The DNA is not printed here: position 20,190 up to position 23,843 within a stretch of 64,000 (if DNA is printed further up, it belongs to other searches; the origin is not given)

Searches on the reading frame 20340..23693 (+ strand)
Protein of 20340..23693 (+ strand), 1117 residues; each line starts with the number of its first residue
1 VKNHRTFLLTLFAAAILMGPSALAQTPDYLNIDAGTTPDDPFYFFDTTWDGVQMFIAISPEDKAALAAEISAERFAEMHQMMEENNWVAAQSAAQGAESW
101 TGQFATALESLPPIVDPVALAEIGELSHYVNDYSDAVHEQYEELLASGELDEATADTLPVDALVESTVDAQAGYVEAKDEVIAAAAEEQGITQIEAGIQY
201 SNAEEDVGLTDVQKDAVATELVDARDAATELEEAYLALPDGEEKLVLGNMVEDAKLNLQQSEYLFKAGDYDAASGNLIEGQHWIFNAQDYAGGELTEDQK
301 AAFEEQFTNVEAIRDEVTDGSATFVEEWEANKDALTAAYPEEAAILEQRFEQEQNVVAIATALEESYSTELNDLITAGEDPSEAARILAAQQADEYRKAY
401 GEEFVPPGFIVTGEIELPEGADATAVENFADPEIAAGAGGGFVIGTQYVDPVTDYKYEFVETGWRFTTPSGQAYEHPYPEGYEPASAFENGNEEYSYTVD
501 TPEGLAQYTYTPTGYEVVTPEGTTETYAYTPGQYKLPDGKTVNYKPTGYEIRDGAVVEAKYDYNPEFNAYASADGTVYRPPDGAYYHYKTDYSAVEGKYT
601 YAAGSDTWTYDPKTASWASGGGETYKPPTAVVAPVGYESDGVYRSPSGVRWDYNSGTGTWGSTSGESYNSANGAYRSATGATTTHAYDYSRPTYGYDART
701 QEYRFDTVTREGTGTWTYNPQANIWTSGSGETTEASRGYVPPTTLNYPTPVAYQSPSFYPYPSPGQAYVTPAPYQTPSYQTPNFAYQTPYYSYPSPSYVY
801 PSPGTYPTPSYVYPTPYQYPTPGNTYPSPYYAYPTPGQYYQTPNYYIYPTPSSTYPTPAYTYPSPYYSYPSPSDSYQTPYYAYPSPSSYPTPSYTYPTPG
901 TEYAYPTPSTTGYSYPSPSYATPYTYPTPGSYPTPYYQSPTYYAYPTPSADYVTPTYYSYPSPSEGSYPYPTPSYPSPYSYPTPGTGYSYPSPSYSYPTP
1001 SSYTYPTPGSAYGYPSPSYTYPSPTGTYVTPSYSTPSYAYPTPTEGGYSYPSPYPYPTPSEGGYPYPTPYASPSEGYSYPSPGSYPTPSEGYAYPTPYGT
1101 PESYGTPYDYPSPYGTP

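Call 73: search_protein_families(library=pfam, proteins=[window:20340-23693:+], max_evalue=0.0001)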
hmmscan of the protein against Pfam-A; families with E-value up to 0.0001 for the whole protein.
window:20340-23693:+ (1117 aa): 1 family
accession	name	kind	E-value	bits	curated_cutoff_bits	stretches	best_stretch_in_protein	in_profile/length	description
PF18915.5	DUF5667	-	3.7e-14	53.4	27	1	35-114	1-77/99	Domain of unknown function (DUF5667)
